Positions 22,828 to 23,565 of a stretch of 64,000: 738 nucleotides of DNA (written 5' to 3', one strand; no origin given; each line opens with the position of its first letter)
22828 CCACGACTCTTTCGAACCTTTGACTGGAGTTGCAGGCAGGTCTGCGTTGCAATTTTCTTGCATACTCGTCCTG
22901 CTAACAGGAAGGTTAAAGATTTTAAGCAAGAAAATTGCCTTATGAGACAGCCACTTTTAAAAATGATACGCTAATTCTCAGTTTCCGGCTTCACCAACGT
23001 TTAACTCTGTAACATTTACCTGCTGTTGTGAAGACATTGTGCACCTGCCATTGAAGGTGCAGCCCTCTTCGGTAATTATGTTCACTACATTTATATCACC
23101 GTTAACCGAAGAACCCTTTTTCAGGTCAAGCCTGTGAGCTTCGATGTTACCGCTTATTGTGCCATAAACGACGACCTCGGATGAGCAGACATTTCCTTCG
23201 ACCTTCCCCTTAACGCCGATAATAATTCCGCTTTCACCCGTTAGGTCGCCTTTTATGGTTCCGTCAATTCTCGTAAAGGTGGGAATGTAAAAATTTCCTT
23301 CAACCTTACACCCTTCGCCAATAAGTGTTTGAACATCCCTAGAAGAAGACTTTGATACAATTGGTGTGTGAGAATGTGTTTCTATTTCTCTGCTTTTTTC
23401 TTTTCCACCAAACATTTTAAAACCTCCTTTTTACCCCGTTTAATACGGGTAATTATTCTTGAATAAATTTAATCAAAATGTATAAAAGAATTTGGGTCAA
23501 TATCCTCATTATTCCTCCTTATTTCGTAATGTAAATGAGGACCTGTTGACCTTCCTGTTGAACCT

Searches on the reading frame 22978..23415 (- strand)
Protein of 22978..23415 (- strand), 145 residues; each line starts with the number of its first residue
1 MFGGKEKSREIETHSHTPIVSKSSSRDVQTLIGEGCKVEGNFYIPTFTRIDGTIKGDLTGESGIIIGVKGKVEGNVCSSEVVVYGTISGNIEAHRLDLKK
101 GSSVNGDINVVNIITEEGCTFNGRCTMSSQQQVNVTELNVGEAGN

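Call 8: find_related_loci(query=window:22978-23415:-, collection=genome_contigs, flank=4000)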
Query window:22978-23415:- (145 aa) in genome_contigs; peptide patterns used: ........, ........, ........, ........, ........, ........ (x = any residue, [..] = any of these).
179 stretches matched a pattern; 46 encode a relative of the query (tblastn E <= 1e-3); 46 distinct loci.
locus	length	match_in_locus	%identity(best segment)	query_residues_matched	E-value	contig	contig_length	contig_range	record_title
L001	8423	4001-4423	68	1-144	4e-62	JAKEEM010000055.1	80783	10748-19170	MAG: Chlorobiota bacterium isolate PMV_1.34 PMV_1.34.k101_1103001, whole genome shotgun sequence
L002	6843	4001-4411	63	1-138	1e-58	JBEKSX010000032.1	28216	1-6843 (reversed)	MAG: Ignavibacteria bacterium isolate SPRUCE 544 SPRUCE_544_32, whole genome shotgun sequence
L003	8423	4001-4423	65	1-143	7e-57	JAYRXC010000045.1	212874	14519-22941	MAG: Ignavibacteria bacterium isolate EBPR_ori4bin.22 k141_221665, whole genome shotgun sequence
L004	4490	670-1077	65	1-138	6e-56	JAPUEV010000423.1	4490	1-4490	MAG: Ignavibacteria bacterium isolate labscale reactor_MAG34 NODE_9903_length_4490_cov_4.220293, whole genome shotgun se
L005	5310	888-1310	64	1-143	2e-55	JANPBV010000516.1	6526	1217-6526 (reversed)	MAG: Ignavibacteria bacterium isolate VAR_78_metabat_615 VAR_78_k141_993442, whole genome shotgun sequence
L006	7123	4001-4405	65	1-138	5e-55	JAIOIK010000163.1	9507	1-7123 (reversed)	MAG: Ignavibacteria bacterium isolate MAG_28 contig_264330, whole genome shotgun sequence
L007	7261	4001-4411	62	1-138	3e-53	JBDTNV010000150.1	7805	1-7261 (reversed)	MAG: Ignavibacteria bacterium isolate cluster3_bin.159 NODE_46294_length_7805_cov_7.629161, whole genome shotgun sequenc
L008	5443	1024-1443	59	1-143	2e-52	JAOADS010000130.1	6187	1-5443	MAG: Ignavibacteria bacterium isolate SKW24 NODE_130_length_6187_cov_2.504092, whole genome shotgun sequence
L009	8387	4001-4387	64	1-134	7e-52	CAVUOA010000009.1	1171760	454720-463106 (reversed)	MAG: Ignavibacteriota bacterium isolate MFD02416.bin.2.75 genome assembly, contig: contig_19946, whole genome shotgun se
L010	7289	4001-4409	66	1-138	3e-42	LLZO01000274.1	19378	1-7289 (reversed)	MAG: Chlorobi bacterium OLB5 UZ05_CHB002CONTIG000274, whole genome shotgun sequence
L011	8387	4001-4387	33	1-134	1e-17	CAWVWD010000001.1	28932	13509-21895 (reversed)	MAG TPA_asm: uncultured Saprospiraceae bacterium isolate ERR3589580_concoct_86 genome assembly, contig: ERZ7462777.986,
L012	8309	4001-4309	37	28-129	6e-17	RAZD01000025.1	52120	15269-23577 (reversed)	Bacterium C-53 strain C-53 Scaffold25_1, whole genome shotgun sequence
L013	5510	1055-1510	32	1-125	4e-14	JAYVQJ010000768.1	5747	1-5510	MAG: Planctomycetia bacterium isolate GL72_UP_concoct_294 GL72_UP_concoct_294_767, whole genome shotgun sequence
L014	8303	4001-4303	35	27-128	3e-13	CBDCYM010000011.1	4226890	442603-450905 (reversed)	MAG: Methyloligellaceae bacterium isolate 73a628f4-929f-4442-8e4f-64c1ab0d76f4 genome assembly, contig: chromosome_2, wh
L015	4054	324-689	27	11-131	4e-13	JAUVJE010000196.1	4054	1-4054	MAG: Clostridia bacterium isolate CSMAG_446 CSMAG_446_k127_3145456_length_4054_cov_27.3443, whole genome shotgun sequenc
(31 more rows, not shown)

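Call 9: find_encoding_contigs(protein=window:22978-23415:-, flank=4000, max_places=10)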
Protein window:22978-23415:- (145 aa): no gene with exactly this product is on record in the collection.

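Call 16: find_homologous_proteins(query=window:22978-23415:-, max_evalue=1e-20)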
Query window:22978-23415:- (145 aa): 180 proteins with E <= 1e-20 among 200 candidates; the best 120 are listed.
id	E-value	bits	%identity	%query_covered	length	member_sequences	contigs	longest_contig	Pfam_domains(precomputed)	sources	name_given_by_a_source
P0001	2.3e-87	308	100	100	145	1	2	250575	PF04519.20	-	-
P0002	1.2e-77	277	88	100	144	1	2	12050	PF04519.20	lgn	-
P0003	1.2e-75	270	87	100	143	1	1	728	PF04519.20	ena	-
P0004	5.0e-57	210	68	95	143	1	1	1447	PF04519.20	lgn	-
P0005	5.6e-55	203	66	99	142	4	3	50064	PF04519.20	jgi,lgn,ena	-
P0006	5.3e-54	200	70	95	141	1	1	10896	PF04519.20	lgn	-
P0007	6.1e-54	200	64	95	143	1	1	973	PF04519.20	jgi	jgi:cytoskeletal protein CcmA (bactofilin family)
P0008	8.6e-54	199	65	94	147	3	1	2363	PF04519.20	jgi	jgi:cytoskeletal protein CcmA (bactofilin family)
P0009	1.4e-53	199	64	95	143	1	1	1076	PF04519.20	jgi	jgi:cytoskeletal protein CcmA (bactofilin family)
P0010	1.7e-53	198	64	99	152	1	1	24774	PF04519.20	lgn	-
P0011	1.7e-53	198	66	97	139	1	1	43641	PF04519.20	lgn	-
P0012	1.9e-53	198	68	95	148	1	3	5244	PF04519.20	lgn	-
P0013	2.0e-53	198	68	95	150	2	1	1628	PF04519.20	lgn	-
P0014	2.0e-53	198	67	99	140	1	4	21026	PF04519.20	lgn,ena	-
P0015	2.3e-53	198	64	95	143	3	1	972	PF04519.20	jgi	jgi:cytoskeletal protein CcmA (bactofilin family)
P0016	2.7e-53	198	67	97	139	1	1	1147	PF04519.20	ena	-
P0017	2.9e-53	198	63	95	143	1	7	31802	PF04519.20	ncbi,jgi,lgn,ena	ncbi:MAG: polymer-forming cytoskeletal protein [Ignavibacteria bacterium]|jgi:cytoskeletal protein C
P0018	5.4e-53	197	64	98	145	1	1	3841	PF04519.20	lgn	-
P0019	5.7e-53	197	68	95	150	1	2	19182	PF04519.20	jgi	-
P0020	8.3e-53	196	64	95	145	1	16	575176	PF04519.20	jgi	jgi:cytoskeletal protein CcmA (bactofilin family)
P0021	1.2e-52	196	66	95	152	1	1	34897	PF04519.20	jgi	jgi:cytoskeletal protein CcmA (bactofilin family)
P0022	1.2e-52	196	65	99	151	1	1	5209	PF04519.20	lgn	-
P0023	1.5e-52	195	72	88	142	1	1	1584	PF04519.20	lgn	-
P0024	1.9e-52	195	68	95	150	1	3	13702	PF04519.20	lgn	-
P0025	2.2e-52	195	65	99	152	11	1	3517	PF04519.20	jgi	-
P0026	4.3e-52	194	66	98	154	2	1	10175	PF04519.20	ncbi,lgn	-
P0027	5.0e-52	194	66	97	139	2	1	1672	PF04519.20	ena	-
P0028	5.0e-52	194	64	98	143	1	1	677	PF04519.20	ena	-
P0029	5.1e-52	194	67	95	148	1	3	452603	PF04519.20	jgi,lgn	jgi:cytoskeletal protein CcmA (bactofilin family)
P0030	5.6e-52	194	65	99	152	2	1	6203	PF04519.20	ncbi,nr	ncbi:MAG: polymer-forming cytoskeletal protein [Ignavibacteria bacterium]|nr:polymer-forming cytoske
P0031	1.0e-51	193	65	97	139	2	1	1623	PF04519.20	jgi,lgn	-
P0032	1.3e-51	192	65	99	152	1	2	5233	PF04519.20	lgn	-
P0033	1.3e-51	192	65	99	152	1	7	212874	PF04519.20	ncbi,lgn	-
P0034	1.5e-51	192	63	99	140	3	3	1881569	PF04519.20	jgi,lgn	jgi:cytoskeletal protein CcmA (bactofilin family)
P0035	1.7e-51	192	66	98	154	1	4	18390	PF04519.20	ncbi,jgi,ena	-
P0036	1.7e-51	192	66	98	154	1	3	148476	PF04519.20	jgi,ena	-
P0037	2.0e-51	192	68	96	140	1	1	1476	PF04519.20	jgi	jgi:cytoskeletal protein CcmA (bactofilin family)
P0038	2.1e-51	192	64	92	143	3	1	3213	PF04519.20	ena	-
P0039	3.7e-51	191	66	98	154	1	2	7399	PF04519.20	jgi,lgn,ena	-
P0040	4.1e-51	191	65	96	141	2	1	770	PF04519.20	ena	-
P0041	4.2e-51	191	64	95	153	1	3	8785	PF04519.20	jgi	jgi:cytoskeletal protein CcmA (bactofilin family)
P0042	4.8e-51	191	65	95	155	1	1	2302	PF04519.20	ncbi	-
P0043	5.2e-51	190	66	98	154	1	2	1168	PF04519.20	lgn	-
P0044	7.5e-51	190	65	99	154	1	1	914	PF04519.20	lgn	-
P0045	8.8e-51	190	63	95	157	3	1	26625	PF04519.20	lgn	-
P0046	9.0e-51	190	65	95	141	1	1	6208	PF04519.20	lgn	-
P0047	1.2e-50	189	64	98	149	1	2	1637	PF04519.20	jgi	jgi:cytoskeletal protein CcmA (bactofilin family)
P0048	1.9e-50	189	63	100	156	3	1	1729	PF04519.20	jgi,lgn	jgi:cytoskeletal protein CcmA (bactofilin family)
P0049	3.0e-50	188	64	99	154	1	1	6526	PF04519.20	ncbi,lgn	-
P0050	3.0e-50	188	63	98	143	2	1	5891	PF04519.20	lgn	-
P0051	3.4e-50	188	65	98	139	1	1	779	PF04519.20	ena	-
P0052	4.0e-50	188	60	99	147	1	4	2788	PF04519.20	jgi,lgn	jgi:cytoskeletal protein CcmA (bactofilin family)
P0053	5.2e-50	187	64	92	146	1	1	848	PF04519.20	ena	-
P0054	5.9e-50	187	66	95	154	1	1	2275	PF04519.20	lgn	-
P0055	6.1e-50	187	64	98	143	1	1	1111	PF04519.20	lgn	-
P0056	6.6e-50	187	65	95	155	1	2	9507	PF04519.20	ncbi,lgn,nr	ncbi:MAG: polymer-forming cytoskeletal protein [Ignavibacteria bacterium]|nr:polymer-forming cytoske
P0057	6.8e-50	187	65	92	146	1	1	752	PF04519.20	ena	-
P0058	7.8e-50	187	63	95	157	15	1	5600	PF04519.20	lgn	-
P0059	9.4e-50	186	62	99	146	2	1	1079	PF04519.20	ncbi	-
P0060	1.1e-49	186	63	98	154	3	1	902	PF04519.20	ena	-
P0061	1.3e-49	186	60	95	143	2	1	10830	PF04519.20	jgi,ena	-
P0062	1.6e-49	186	64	95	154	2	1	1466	PF04519.20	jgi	jgi:cytoskeletal protein CcmA (bactofilin family)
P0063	1.7e-49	186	66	88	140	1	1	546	PF04519.20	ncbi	-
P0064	1.7e-49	185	62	95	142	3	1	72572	PF04519.20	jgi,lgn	jgi:cytoskeletal protein CcmA (bactofilin family)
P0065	1.8e-49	185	60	96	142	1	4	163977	PF04519.20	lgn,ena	-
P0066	1.9e-49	185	62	100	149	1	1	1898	PF04519.20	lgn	-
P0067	2.0e-49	185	65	95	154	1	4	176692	PF04519.20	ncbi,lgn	-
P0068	2.1e-49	185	64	95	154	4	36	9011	PF04519.20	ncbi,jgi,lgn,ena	-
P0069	2.2e-49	185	65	89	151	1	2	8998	PF04519.20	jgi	-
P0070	2.2e-49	185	67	87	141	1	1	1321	PF04519.20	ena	-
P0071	3.6e-49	184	64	95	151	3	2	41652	PF04519.20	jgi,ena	jgi:cytoskeletal protein CcmA (bactofilin family)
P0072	5.0e-49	184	59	98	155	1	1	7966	PF04519.20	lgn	-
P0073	5.1e-49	184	69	88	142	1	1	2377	PF04519.20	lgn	-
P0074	5.3e-49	184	62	95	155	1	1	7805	PF04519.20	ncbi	ncbi:MAG: polymer-forming cytoskeletal protein [Ignavibacteria bacterium]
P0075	5.4e-49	184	56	98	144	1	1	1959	PF04519.20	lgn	-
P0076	6.6e-49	184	64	95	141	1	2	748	PF04519.20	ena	-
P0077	6.7e-49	184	61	95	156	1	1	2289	PF04519.20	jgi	jgi:cytoskeletal protein CcmA (bactofilin family)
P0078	6.9e-49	184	63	95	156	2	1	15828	PF04519.20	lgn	-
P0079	7.0e-49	184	63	95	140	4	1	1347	PF04519.20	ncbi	-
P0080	8.4e-49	183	64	95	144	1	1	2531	PF04519.20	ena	-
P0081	8.5e-49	183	64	95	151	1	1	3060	PF04519.20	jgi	jgi:cytoskeletal protein CcmA (bactofilin family)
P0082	9.3e-49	183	65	90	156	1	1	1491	PF04519.20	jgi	jgi:cytoskeletal protein CcmA (bactofilin family)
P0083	1.6e-48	182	67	95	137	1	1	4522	PF04519.20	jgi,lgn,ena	-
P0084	2.4e-48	182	63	95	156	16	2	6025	PF04519.20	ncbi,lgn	-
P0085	2.6e-48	182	63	95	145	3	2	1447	PF04519.20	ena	-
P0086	2.7e-48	182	68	87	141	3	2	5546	PF04519.20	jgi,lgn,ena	-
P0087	2.8e-48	182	65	92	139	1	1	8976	PF04519.20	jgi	jgi:cytoskeletal protein CcmA (bactofilin family)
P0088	3.0e-48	181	63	95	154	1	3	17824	PF04519.20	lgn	-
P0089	3.4e-48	181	67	91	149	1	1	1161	PF04519.20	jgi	jgi:cytoskeletal protein CcmA (bactofilin family)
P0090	3.6e-48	181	65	88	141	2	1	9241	PF04519.20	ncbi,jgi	-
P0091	4.3e-48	181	62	95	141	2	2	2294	PF04519.20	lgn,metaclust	metaclust:\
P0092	4.7e-48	181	63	95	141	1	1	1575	PF04519.20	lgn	-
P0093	7.2e-48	180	64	91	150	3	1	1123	PF04519.20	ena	-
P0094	7.4e-48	180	63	95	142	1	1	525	PF04519.20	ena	-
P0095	8.7e-48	180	69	88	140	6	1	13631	PF04519.20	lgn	-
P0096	1.5e-47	179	64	92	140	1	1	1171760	PF04519.20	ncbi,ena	-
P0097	1.5e-47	179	63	95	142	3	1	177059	PF04519.20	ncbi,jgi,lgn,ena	-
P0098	3.1e-47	178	68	88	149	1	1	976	PF04519.20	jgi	jgi:cytoskeletal protein CcmA (bactofilin family)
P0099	3.2e-47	178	55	95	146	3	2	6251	PF04519.20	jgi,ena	jgi:cytoskeletal protein CcmA (bactofilin family)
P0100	4.0e-47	178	68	88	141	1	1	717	PF04519.20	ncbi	-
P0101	4.0e-47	178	58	98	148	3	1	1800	PF04519.20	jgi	-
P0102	5.0e-47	178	60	99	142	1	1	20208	PF04519.20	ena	-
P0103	5.0e-47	177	62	99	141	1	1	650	PF04519.20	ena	-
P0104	5.1e-47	177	60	95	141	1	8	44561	PF04519.20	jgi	jgi:cytoskeletal protein CcmA (bactofilin family)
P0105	5.6e-47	177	62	95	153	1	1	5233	PF04519.20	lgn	-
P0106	6.3e-47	177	59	95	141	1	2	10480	PF04519.20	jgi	jgi:cytoskeletal protein CcmA (bactofilin family)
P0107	6.4e-47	177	59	99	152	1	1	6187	PF04519.20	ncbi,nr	ncbi:MAG: polymer-forming cytoskeletal protein [Ignavibacteria bacterium]|nr:polymer-forming cytoske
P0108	7.0e-47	177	59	99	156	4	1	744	PF04519.20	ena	-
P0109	7.5e-47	177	59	88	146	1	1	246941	PF04519.20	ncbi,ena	-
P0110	7.8e-47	177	62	95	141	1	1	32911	PF04519.20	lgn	-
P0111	9.7e-47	177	69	88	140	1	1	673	PF04519.20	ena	-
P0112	1.4e-46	176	66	87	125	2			PF04519.20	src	-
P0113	1.6e-46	176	64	91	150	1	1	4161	PF04519.20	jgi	-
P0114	2.7e-46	175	65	91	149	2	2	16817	PF04519.20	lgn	-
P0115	2.8e-46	175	63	88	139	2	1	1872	PF04519.20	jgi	jgi:cytoskeletal protein CcmA (bactofilin family)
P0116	2.8e-46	175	63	91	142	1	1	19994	PF04519.20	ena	-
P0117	3.2e-46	175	65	88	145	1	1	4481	PF04519.20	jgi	jgi:cytoskeletal protein CcmA (bactofilin family)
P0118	3.7e-46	175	62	90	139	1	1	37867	PF04519.20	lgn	-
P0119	4.2e-46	175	60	95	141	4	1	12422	PF04519.20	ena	-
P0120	4.6e-46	174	57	95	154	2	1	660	PF04519.20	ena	-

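Call 18: find_encoding_contigs(protein=P0002, flank=4000, max_places=6)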
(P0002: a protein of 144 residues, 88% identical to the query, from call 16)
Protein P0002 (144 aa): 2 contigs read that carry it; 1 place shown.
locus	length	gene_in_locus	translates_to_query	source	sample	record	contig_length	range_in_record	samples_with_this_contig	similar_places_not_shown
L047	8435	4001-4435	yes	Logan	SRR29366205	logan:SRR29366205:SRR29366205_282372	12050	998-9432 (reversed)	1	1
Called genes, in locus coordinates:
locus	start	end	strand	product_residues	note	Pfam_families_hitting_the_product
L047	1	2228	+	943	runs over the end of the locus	PF02739:5_3_exonuc_N, PF01367:5_3_exonuc, PF01612:DNA_pol_A_exo1, PF22619:DNA_polI_exo1 (weak), PF00476:DNA_pol_A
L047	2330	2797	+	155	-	PF04140:ICMT (weak), PF04191:PEMT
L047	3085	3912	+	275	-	PF01551:Peptidase_M23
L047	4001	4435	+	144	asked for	PF04519:Bactofilin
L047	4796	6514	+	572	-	PF00501:AMP-binding, PF13193:AMP-binding_C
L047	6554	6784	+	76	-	-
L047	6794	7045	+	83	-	-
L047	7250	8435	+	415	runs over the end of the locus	PF00155:Aminotran_1_2, PF00464:SHMT (weak)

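Call 19: find_encoding_contigs(protein=P0003, flank=4000, max_places=6)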
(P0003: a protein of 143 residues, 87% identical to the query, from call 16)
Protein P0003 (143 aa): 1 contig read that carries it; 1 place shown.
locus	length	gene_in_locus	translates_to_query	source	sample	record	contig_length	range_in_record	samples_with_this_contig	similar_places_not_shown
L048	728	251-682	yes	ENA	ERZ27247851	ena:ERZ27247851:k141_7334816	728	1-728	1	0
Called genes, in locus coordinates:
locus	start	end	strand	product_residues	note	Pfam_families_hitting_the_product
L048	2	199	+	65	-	?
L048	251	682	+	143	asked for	PF04519:Bactofilin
